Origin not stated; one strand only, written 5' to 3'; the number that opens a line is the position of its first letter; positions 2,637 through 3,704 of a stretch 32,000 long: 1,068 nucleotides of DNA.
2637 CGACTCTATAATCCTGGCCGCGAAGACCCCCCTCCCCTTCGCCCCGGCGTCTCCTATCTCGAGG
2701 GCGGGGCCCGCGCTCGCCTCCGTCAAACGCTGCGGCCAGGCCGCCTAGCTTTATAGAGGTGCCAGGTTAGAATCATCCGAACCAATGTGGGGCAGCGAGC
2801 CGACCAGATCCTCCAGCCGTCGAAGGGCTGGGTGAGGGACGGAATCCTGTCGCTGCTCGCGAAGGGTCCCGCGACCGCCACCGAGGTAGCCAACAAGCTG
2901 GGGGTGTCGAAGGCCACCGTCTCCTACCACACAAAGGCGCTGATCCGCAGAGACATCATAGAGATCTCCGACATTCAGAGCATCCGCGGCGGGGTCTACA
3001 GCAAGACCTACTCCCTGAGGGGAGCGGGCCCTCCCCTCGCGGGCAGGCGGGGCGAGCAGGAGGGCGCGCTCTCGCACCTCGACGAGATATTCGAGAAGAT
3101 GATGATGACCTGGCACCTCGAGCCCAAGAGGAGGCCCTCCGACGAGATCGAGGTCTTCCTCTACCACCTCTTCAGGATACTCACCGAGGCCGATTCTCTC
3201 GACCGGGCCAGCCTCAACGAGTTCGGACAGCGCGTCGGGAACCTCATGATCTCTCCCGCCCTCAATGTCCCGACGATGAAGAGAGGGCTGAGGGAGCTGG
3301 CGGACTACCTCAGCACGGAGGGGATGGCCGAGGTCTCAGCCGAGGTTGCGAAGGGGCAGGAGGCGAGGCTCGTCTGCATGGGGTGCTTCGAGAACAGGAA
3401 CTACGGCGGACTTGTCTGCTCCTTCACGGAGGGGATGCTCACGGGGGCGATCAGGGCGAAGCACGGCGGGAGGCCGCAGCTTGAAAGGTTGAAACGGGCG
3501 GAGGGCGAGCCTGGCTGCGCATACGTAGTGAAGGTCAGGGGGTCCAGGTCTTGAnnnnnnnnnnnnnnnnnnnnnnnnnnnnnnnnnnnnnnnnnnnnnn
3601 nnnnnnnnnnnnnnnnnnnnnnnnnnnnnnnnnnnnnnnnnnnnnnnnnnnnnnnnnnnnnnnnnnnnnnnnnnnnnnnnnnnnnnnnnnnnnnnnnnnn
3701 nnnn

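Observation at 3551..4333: Orphan PqqC homologue keeps the substrate-binding arginines and lysine but loses the O2-activating and proton-shuttle residues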

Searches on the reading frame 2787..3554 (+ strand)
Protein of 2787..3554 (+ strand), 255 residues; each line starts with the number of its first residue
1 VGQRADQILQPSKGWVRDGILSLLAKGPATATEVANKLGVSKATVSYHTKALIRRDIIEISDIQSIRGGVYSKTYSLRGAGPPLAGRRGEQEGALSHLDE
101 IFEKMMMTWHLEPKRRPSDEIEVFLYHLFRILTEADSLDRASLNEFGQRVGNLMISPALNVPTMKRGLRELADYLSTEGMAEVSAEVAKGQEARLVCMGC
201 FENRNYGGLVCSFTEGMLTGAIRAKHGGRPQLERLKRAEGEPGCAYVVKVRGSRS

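Call 3: search_protein_families(library=pfam, proteins=[window:2787-3554:+], max_evalue=0.01)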
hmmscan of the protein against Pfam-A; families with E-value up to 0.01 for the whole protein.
window:2787-3554:+ (255 aa): 11 families
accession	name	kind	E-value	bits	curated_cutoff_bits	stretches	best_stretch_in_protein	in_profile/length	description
PF12840.13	HTH_20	-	3.5e-09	36.9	27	1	19-59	8-49/51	Helix-turn-helix domain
PF01022.26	HTH_5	-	3.1e-08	33.8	22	1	20-58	7-45/47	Bacterial regulatory protein, arsR family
PF13412.12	HTH_24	-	7.2e-07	29.1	21.9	1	20-59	8-48/48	Winged helix-turn-helix DNA-binding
PF01978.25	TrmB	-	5.6e-06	26.6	25.6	1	22-62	16-56/68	Sugar-specific transcriptional regulator TrmB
PF09339.16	HTH_IclR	-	5.8e-06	26.4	22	1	20-59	8-49/52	IclR helix-turn-helix domain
PF12802.13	MarR_2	-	6.8e-06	26.6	27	1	20-59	10-51/61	MarR family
PF25213.1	HVO_A0261_N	-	8e-05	22.9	35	1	17-61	13-57/86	HVO_A0261 N-terminal domain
PF01047.28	MarR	-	8.7e-05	22.8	24.6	1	23-59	12-48/59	MarR family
PF00196.25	GerE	-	0.00029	20.9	23.5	1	20-54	10-43/57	Bacterial regulatory proteins, luxR family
PF08279.18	HTH_11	-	0.0036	17.6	25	1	20-57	5-43/55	HTH domain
PF04967.18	HTH_10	-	0.0046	17.2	23.1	0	29-51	24-46/53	HTH DNA binding domain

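Call 4: search_protein_families(library=ncbifam, proteins=[window:2787-3554:+], max_evalue=0.01)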
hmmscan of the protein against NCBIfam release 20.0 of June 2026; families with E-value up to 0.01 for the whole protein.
window:2787-3554:+ (255 aa): 10 families
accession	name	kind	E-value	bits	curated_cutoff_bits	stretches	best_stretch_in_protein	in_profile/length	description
NF053755.1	MsvR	equivalog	4e-17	62.7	220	1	14-247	12-235/236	transcriptional factor MsvR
NF033789.1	repress_SdpR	subfamily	7.1e-07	29.1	100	1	16-59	9-52/79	autorepressor SdpR family transcription factor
NF033788.1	HTH_metalloreg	subfamily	2.3e-05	24.1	55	1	19-58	15-55/77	metalloregulator ArsR/SmtB family transcription factor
NF038251.1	AdcR_fam_Zn_TF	equivalog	0.00018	21.7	175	1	19-61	40-82/143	zinc-dependent MarR family transcriptional regulator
NF007297.0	PRK09775.1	equivalog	0.0013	17.6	401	1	19-80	6-63/446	type II toxin-antitoxin system HipA family toxin YjjJ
NF040939.2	trans_reg_lrs14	equivalog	0.0025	17.8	90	1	21-69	28-77/103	Lrs14 family HTH-type transcriptional regulator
TIGR02702.1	SufR_cyano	equivalog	0.0026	17.5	178.8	1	20-77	6-64/208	iron-sulfur cluster biosynthesis transcriptional regulator SufR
NF053814.1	teico_TcaR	equivalog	0.0029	17.7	170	1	20-61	43-85/151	MarR family transcriptional regulator TcaR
TIGR04176.1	MarR_EPS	equivalog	0.004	17.2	88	1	20-64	9-54/105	MarR family EPS-associated transcriptional regulator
NF053606.1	Sta1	subfamily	0.0073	16.4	80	0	22-76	28-82/100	Sta1 family transcriptional regulator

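Call 51: search_solved_structures(query=window:2787-3554:+, max_evalue=1)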
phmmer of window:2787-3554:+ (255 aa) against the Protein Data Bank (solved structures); distinct sequences matched with E-value up to 1: 14.
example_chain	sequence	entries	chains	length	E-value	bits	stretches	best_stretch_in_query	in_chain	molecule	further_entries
2p4w_A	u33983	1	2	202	0.053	16.1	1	1-77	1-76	Transcriptional regulatory protein arsR family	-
3tgn_A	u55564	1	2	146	0.12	14.9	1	17-67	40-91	Adc operon repressor AdcR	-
1i1g_A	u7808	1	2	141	0.23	14.1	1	20-61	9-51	TRANSCRIPTIONAL REGULATOR LRPA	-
1lea_A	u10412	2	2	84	0.45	13.1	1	27-63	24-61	LEXA REPRESSOR DNA BINDING DOMAIN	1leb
1jhf_A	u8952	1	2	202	0.68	12.5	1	27-95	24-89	LEXA REPRESSOR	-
5jlu_A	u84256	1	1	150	0.68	12.5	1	17-59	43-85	Adhesin competence repressor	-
5jls_A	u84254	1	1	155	0.72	12.4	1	17-59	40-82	Adhesin competence repressor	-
3jso_A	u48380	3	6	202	0.75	12.4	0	27-92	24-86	LexA repressor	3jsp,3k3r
7b5g_A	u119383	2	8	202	0.76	12.3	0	27-92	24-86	LexA repressor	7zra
8trg_I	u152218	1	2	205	0.77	12.3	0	27-92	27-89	LexA repressor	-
1jhh_A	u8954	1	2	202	0.77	12.3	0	27-92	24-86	LEXA REPRESSOR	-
2d2r_A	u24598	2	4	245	0.81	12.3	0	129-196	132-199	Undecaprenyl Pyrophosphate Synthase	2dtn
7ocj_A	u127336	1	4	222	0.91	12.1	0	27-92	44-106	LexA repressor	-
8c80_D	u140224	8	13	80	0.92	12.1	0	86-130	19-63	Serine palmitoyltransferase-regulating protein TSC3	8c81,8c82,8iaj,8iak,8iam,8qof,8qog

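Call 53: find_homologous_proteins(query=window:2787-3554:+, max_evalue=0.00001)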
Query window:2787-3554:+ (255 aa): 100 proteins with E <= 0.00001 among 1566 candidates.
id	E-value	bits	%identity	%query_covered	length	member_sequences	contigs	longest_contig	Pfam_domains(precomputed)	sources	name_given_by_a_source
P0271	4.1e-163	558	99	100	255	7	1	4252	PF12840.14,PF13412.13,PF01978.26,PF01022.27,PF09339.17,PF12802.14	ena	-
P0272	1.2e-113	397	71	96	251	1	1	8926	PF12840.14,PF13412.13,PF01022.27,PF09339.17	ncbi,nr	ncbi:MAG: winged helix-turn-helix domain-containing protein [Thaumarchaeota archaeon]|nr:winged heli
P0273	3.9e-109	382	69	96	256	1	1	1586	PF12840.14,PF01978.26,PF01022.27,PF09339.17,PF12802.14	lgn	-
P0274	1.6e-108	380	69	96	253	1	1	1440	PF12840.14,PF01022.27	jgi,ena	jgi:DNA-binding transcriptional ArsR family regulator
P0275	1.7e-108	380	68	96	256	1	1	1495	PF12840.14,PF01022.27,PF09339.17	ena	-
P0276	2.5e-108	379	68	96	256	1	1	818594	PF12840.14,PF13412.13,PF01978.26,PF01022.27,PF09339.17,PF12802.14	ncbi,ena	-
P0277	1.7e-107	376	66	96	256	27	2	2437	PF12840.14,PF13412.13,PF01022.27,PF09339.17,PF12802.14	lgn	-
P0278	5.3e-107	375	66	96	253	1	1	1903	PF12840.14,PF01022.27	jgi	jgi:predicted hydrocarbon binding protein/predicted transcriptional regulator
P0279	1.4e-106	373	66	96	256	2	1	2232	PF12840.14,PF13412.13,PF01022.27,PF09339.17,PF12802.14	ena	-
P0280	8.8e-106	371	65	96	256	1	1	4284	PF12840.14,PF08279.19,PF01022.27,PF09339.17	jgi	jgi:DNA-binding transcriptional ArsR family regulator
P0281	1.1e-105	370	67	96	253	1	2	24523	PF12840.14,PF01022.27,PF09339.17,PF12802.14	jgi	jgi:DNA-binding transcriptional ArsR family regulator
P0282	7.8e-105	368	66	96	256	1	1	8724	PF12840.14,PF01022.27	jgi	jgi:DNA-binding transcriptional ArsR family regulator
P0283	1.2e-104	367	67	96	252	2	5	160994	PF12840.14,PF01022.27,PF09339.17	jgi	-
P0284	1.7e-104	367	64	96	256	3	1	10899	PF12840.14,PF13412.13,PF08279.19,PF01978.26,PF01022.27,PF00196.26,PF09339.17,PF12802.14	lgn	-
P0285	2.0e-104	366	66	96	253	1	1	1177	PF12840.14,PF01022.27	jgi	jgi:DNA-binding transcriptional ArsR family regulator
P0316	3.7e-95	336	59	98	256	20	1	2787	PF12840.14,PF01022.27,PF12802.14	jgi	jgi:hypothetical protein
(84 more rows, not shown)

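Call 62: predict_structure(alignment_id=A3)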
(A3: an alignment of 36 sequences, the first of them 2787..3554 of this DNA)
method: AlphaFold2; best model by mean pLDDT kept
length: 255 residues; sequences in the alignment: 36
mean_pLDDT: 81.4   pTM: 0.65
mean pLDDT of the five models: 81.4, 79.5, 79.4, 78.4, 77.8
residues with pLDDT >= 90: 100; 70-90: 112; 50-70: 22; < 50: 21
segments of 3 or more residues with pLDDT < 50: 1-10, 81-86, 253-255
pLDDT, mean of each block of 10 residues (from residue 1): 41 75 84 91 91 84 58 75 48 82 85 84 91 85 93 93 89 95 89 90 86 94 85 76 85 50
secondary structure, 60 per line:
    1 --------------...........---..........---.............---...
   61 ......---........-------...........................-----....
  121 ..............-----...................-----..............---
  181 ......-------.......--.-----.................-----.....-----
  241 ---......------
elements in order: H15-25 H31-38 H42-54 E58-66 E70-77 H85-111 H117-134 H140-158 H164-177 E181-186 E194-200 H209-225 E231-235 E244-249

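Call 65: fold_search(model_id=the predicted structure, library=pdb)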
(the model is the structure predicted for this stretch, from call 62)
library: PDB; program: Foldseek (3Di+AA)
matches with E <= 10: 1313; with E <= 0.001: 1
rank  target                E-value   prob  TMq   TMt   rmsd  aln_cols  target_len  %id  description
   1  5frx_A                7.1e-04  1.00  0.36  0.46   4.6       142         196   16  crystal structure of the phenol-responsive sensory domain of the transcription activator PoxR in complex with 4-nitrop (released 2016-03-30)
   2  6aq3_E                1.7e-03  1.00  0.31  0.43  11.8       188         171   11  Crystal structure of a trafficking protein particle complex subunit 3 from Naegleria fowleri covalently bound to palmi (released 2017-08-30)
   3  5frw_A                2.0e-03  1.00  0.34  0.42  18.2       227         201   13  crystal structure of the phenol-responsive sensory domain of the transcription activator PoxR with Phenol (released 2016-04-06)
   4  5yi0_A                2.6e-03  1.00  0.23  0.39  10.0       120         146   25  Structure of Lactococcus lactis ZitR, C30AH42A mutant (released 2017-12-06)
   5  8hbe_B                2.6e-03  1.00  0.37  0.19   9.5       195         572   19  Structure of human soluble guanylate cyclase in the inactive state at 3.1 angstrom (released 2023-04-19)
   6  5yi1                  3.2e-03  1.00  0.23  0.43  10.1       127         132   24  Structure of Lactococcus lactis ZitR, C30AH42A mutant in apo form (released 2017-12-06)
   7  2bjn_B                3.5e-03  1.00  0.35  0.55  13.0       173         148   12  X-ray Structure of human TPC6 (released 2005-07-20)
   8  1uly                  3.5e-03  1.00  0.26  0.34  11.9       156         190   14  Crystal structure analysis of the ArsR homologue DNA-binding protein from P. horikoshii OT3 (released 2004-10-19)
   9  7zzq_P                3.7e-03  1.00  0.33  0.55   4.9       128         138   20  BcsH-BcsD 'beads-on-a-string' filament, local refine (released 2022-12-28)
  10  6aq3_B                4.1e-03  0.99  0.30  0.40  11.8       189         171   13  Crystal structure of a trafficking protein particle complex subunit 3 from Naegleria fowleri covalently bound to palmi (released 2017-08-30)
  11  6aq3_F                4.3e-03  0.99  0.31  0.43  12.5       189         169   12  Crystal structure of a trafficking protein particle complex subunit 3 from Naegleria fowleri covalently bound to palmi (released 2017-08-30)
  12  5yhy                  4.6e-03  1.00  0.26  0.40   8.8       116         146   23  Structure of Lactococcus lactis ZitR, C30S mutant (released 2017-12-06)
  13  7zzq_F                4.8e-03  1.00  0.32  0.51   5.2       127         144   20  BcsH-BcsD 'beads-on-a-string' filament, local refine (released 2022-12-28)
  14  2cwe                  5.4e-03  1.00  0.24  0.32  11.9       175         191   15  Crystal structure of hypothetical transcriptional regulator protein, PH1932 from Pyrococcus horikoshii OT3 (released 2005-12-20)
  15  2p4w_B                5.7e-03  1.00  0.25  0.32  21.8       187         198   20  Crystal structure of heat shock regulator from Pyrococcus furiosus (released 2007-03-27)
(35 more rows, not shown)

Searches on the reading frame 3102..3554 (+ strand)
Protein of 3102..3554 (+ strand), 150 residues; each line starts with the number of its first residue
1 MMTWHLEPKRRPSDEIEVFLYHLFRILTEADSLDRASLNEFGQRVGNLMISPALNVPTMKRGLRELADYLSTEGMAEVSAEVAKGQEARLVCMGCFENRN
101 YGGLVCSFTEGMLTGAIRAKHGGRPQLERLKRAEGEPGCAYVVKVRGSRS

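Call 38: search_protein_families(library=pfam, proteins=[window:3102-3554:+], max_evalue=10)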
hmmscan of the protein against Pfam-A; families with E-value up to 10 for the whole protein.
window:3102-3554:+ (150 aa): 0 families

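Call 90: search_protein_families(library=ncbifam, proteins=[window:3102-3554:+], max_evalue=0.01)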
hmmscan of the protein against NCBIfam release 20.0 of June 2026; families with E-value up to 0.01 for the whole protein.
window:3102-3554:+ (150 aa): 1 family
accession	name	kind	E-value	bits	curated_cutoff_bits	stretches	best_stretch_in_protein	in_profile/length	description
NF053755.1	MsvR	equivalog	1.3e-08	34.8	220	1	18-143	109-236/236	transcriptional factor MsvR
